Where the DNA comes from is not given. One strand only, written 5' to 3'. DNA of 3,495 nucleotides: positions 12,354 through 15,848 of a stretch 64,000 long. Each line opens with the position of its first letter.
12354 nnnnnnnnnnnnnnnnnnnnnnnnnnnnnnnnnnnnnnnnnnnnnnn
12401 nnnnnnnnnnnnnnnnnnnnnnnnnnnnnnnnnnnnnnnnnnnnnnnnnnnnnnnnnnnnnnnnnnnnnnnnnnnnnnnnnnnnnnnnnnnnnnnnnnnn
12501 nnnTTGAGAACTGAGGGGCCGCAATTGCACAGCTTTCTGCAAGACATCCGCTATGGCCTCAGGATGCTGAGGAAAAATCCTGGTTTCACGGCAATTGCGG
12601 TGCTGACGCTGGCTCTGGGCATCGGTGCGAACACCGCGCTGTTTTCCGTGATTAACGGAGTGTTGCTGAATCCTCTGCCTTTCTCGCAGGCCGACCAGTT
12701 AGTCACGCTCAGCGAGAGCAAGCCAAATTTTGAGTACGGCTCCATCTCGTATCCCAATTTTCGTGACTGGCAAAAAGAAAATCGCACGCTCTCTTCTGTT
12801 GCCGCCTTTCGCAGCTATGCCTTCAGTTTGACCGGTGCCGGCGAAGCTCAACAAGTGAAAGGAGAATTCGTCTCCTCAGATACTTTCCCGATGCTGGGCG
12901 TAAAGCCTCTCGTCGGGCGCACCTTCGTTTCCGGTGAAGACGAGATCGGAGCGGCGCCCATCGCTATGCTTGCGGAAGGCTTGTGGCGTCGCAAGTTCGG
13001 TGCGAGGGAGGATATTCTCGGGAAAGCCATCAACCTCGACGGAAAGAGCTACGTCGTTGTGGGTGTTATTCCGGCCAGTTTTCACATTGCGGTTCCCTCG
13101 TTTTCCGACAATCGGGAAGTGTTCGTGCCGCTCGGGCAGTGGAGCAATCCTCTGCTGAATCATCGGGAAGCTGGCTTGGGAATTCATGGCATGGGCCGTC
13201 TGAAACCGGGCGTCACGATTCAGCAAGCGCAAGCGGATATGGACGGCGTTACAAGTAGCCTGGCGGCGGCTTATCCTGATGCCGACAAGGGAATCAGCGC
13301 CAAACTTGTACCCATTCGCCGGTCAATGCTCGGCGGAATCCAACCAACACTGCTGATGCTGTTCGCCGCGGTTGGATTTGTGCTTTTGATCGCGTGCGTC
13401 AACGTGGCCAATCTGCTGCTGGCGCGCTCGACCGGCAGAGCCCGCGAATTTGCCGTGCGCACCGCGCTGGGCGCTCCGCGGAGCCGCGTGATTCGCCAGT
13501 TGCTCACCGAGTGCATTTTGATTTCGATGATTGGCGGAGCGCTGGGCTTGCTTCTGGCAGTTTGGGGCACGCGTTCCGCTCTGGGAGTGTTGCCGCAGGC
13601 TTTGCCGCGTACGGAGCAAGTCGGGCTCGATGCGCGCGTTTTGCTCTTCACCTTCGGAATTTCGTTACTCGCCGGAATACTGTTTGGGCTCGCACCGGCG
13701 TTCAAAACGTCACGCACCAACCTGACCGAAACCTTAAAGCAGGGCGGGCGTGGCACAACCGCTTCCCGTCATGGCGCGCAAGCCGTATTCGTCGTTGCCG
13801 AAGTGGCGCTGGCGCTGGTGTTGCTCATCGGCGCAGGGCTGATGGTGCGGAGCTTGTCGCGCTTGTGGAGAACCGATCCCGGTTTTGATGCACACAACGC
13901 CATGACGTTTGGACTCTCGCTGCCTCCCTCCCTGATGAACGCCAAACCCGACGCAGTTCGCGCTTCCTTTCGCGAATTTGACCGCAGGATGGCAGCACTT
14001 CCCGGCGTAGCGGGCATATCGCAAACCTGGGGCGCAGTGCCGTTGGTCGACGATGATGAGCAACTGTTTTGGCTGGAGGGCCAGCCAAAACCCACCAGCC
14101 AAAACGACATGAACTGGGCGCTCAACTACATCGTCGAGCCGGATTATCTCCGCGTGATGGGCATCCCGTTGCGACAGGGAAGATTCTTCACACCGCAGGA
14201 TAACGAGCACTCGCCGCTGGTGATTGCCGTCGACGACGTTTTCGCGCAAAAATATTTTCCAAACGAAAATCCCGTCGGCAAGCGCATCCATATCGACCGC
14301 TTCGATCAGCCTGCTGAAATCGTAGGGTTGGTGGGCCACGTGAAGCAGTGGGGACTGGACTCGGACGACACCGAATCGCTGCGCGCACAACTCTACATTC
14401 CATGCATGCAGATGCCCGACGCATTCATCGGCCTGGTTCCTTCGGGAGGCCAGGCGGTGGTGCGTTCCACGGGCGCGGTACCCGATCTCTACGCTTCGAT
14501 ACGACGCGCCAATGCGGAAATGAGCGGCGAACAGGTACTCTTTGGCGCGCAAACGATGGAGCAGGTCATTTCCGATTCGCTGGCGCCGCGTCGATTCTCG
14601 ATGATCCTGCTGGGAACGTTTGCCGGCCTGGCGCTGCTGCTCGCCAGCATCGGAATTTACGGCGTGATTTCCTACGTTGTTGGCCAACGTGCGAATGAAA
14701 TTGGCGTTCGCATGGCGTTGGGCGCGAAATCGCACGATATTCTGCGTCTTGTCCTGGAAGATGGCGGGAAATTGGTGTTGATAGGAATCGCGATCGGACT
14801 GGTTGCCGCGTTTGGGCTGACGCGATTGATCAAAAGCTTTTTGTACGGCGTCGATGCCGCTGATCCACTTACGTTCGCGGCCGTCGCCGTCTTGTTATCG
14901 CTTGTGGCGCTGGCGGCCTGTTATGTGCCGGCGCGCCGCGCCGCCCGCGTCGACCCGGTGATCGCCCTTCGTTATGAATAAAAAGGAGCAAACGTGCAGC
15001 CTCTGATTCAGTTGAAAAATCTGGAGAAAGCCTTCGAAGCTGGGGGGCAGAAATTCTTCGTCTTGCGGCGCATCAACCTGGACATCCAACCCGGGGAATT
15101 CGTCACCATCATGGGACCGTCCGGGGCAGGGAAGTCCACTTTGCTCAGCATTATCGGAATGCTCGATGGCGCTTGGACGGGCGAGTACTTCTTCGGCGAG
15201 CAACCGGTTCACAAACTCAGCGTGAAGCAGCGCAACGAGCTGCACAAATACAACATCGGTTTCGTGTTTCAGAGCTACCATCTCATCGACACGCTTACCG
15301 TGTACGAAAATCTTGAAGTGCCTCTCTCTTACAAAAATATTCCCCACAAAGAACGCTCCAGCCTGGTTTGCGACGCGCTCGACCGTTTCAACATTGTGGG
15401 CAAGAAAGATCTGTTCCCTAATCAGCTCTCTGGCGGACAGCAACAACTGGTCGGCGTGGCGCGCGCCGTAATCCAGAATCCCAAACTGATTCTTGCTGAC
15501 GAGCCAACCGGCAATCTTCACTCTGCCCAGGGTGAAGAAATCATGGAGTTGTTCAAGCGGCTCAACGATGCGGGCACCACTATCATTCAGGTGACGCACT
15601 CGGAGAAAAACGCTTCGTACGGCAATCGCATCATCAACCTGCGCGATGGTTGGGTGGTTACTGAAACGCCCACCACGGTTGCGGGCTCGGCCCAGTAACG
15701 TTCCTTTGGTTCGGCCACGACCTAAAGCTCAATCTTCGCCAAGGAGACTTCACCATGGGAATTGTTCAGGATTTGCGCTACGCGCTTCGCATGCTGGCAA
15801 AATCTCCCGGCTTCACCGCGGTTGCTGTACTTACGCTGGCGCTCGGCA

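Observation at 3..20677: Non-orphan ADOP battery: adaptor, seven intact duplicated MacB-type permeases, one remnant and two interleaved ATPases on one strand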

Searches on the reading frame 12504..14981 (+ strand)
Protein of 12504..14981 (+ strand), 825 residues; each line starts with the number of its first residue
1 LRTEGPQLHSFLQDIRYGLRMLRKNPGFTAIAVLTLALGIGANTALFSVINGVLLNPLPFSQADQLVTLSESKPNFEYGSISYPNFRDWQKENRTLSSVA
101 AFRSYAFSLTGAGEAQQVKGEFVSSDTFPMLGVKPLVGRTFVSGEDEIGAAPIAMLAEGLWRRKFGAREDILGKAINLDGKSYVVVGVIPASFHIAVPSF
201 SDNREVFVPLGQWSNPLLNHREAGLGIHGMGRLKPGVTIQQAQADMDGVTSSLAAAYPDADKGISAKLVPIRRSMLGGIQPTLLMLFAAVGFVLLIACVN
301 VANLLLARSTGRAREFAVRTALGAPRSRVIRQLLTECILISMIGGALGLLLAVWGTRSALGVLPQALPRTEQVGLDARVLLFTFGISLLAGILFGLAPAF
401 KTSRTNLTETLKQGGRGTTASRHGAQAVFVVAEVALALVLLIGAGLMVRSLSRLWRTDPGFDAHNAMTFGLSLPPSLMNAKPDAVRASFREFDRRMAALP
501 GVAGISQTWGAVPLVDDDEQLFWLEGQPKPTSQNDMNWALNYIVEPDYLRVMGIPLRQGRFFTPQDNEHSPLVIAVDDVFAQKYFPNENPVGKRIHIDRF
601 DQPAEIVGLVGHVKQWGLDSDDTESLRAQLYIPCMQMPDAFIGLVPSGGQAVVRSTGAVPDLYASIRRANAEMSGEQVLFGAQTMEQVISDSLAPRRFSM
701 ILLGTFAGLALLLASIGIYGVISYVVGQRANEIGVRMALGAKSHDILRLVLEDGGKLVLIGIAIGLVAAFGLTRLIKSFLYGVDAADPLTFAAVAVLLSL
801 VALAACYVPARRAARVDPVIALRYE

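Call 4: search_protein_families(library=ncbifam, proteins=[window:12504-14981:+])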
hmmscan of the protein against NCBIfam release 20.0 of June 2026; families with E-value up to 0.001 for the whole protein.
window:12504-14981:+ (825 aa): 3 families
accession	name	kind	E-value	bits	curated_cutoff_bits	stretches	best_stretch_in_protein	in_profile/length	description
TIGR03434.1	ADOP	subfamily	9.8e-292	969.9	622.3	1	11-825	1-803/803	ADOP family duplicated permease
NF007826.0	PRK10535.1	equivalog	8e-38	130.1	966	2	544-823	372-646/648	macrolide ABC transporter ATP-binding protein/permease MacB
NF038008.1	ABC_perm_DarB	equivalog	5.3e-08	31.3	700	1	282-472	272-458/777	darobactin export ABC transporter permease subunit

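Call 5: search_protein_families(library=pfam, proteins=[window:12504-14981:+])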
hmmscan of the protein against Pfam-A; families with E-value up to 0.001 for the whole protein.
window:12504-14981:+ (825 aa): 2 families
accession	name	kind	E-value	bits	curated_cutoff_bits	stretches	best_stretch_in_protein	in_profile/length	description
PF12704.14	MacB_PCD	-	5.8e-41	141.5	27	2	29-247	1-205/207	MacB-like periplasmic core domain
PF02687.27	FtsX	-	1.5e-25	90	25.5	2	288-406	2-119/120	FtsX-like permease C-terminal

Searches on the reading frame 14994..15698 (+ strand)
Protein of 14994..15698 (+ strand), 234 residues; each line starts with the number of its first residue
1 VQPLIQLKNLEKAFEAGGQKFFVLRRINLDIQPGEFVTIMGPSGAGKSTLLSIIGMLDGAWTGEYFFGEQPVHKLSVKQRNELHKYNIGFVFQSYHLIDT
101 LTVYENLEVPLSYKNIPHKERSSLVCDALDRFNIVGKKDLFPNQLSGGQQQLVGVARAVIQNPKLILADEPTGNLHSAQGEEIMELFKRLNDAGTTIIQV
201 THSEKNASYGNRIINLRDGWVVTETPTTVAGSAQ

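Call 4: search_protein_families(library=ncbifam, proteins=[window:14994-15698:+])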
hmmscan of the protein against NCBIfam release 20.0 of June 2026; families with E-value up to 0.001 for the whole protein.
window:14994-15698:+ (234 aa): 187 families (the best 25 are shown)
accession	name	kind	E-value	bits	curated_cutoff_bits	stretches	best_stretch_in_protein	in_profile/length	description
NF038007.1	ABC_ATP_DarD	equivalog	6.9e-72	241.5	375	1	5-219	2-216/218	darobactin export ABC transporter ATP-binding protein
NF007826.0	PRK10535.1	equivalog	3e-61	207.5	966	1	1-228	1-228/648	macrolide ABC transporter ATP-binding protein/permease MacB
TIGR03608.1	L_ocin_972_ABC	subfamily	1.1e-58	198.1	254.85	1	8-216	2-206/206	putative bacteriocin export ABC transporter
TIGR02673.1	FtsE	equivalog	1.5e-53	181.6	264.85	1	4-219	1-213/214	cell division ATP-binding protein FtsE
TIGR02211.1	LolD_lipo_ex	equivalog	1.5e-51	175.1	307.75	1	4-221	1-219/221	lipoprotein-releasing ABC transporter ATP-binding protein LolD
TIGR02982.1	heterocyst_DevA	subfamily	1.7e-49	168.4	295.8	1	5-220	2-218/220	ABC exporter ATP-binding subunit, DevA family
TIGR02315.1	ABC_phnC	equivalog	9.8e-48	162.7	266.1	1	4-227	1-230/243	phosphonate ABC transporter ATP-binding protein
NF007879.0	PRK10584.1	equivalog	3.4e-47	161.1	336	1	4-222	6-225/228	putative ABC transporter ATP-binding protein YbbA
NF008639.0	PRK11629.1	equivalog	5.5e-46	156.9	360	1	2-224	4-227/234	lipoprotein-releasing ABC transporter ATP-binding protein LolD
TIGR03265.1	PhnT2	equivalog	1.4e-44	152.7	457.7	1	2-222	2-214/353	putative 2-aminoethylphosphonate ABC transporter ATP-binding protein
NF040933.2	ABC_arch_GlcV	equivalog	1.7e-43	148.9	450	1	5-219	3-218/357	glucose ABC transporter ATP-binding protein GlcV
NF006987.0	PRK09452.1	equivalog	7e-42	143.4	482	1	2-222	15-227/378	spermidine/putrescine ABC transporter ATP-binding protein PotA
NF043075.1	MMSYN1_0197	equivalog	4.4e-40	137.7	550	1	4-221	2-211/341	spermidine/putrescine ABC transporter ATP-binding protein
NF007027.0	PRK09493.1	equivalog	3.9e-38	131.1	379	1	4-223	1-216/240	glutamine ABC transporter ATP-binding protein GlnQ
NF008428.0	PRK11264.1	equivalog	6.9e-38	130.3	406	1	4-225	3-226/250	L-cystine ABC transporter ATP-binding protein TcyN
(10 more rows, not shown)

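Call 5: search_protein_families(library=pfam, proteins=[window:14994-15698:+])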
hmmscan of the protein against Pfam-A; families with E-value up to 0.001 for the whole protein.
window:14994-15698:+ (234 aa): 3 families
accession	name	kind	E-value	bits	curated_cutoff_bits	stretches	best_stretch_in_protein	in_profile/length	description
PF00005.33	ABC_tran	-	4.1e-30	105.6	25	1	24-172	1-136/137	ABC transporter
PF13304.12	AAA_21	-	2.8e-09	37.9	27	1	142-203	235-299/304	AAA domain, putative AbiEii toxin, Type IV TA system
PF02463.25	SMC_N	-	9.4e-05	22.4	40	0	25-215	16-210/220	RecF/RecN/SMC N terminal domain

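Call 50: search_solved_structures(query=window:14994-15698:+, max_evalue=1e-40)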
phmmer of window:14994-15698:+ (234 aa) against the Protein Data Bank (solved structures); distinct sequences matched with E-value up to 1e-40: 22.
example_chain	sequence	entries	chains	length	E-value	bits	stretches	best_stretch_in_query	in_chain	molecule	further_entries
5xu1_A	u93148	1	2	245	4e-58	199.6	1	1-224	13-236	ABC transporter ATP-binding protein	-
5lj9_A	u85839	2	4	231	7.1e-55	189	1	1-222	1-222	Macrolide export ATP-binding/permease protein MacB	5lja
5nik_J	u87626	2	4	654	7.3e-55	189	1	1-227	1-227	Macrolide export ATP-binding/permease protein MacB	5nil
1f3o_A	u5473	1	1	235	4.5e-53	183.1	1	4-224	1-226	HYPOTHETICAL ABC TRANSPORTER ATP-BINDING PROTEIN MJ0796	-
1l2t_A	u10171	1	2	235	1.2e-52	181.7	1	4-224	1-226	Hypothetical ABC transporter ATP-binding protein MJ0796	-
3tif_A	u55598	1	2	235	2e-51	177.7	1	4-224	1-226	Uncharacterized ABC transporter ATP-binding protein MJ0796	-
5lil_A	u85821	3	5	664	4.3e-51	176.6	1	4-227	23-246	Macrolide export ATP-binding/permease protein MacB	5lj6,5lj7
5gko_A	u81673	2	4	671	2.3e-47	164.5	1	2-227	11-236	Macrolide export ATP-binding/permease protein MacB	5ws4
2pcj_A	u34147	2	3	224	2.2e-44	154.7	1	7-225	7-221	Lipoprotein-releasing system ATP-binding protein lolD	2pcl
7tcg_B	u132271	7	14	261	1.7e-43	151.8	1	7-224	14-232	Bacitracin export ATP-binding protein BceA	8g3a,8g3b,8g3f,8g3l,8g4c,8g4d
8s5g_B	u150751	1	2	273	1.9e-43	151.7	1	7-224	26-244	Bacitracin export ATP-binding protein BceA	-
7tch_B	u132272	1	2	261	4.4e-43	150.4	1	7-224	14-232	Bacitracin export ATP-binding protein BceA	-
9rlc_D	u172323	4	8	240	1.5e-42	148.7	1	4-225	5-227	Lipoprotein-releasing system ATP-binding protein LolD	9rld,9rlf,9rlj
9rle_D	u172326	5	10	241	1.6e-42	148.6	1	4-225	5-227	Lipoprotein-releasing system ATP-binding protein LolD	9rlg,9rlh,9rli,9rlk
7v8l_D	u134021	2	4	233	1.7e-42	148.5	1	4-224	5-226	Lipoprotein-releasing system ATP-binding protein LolD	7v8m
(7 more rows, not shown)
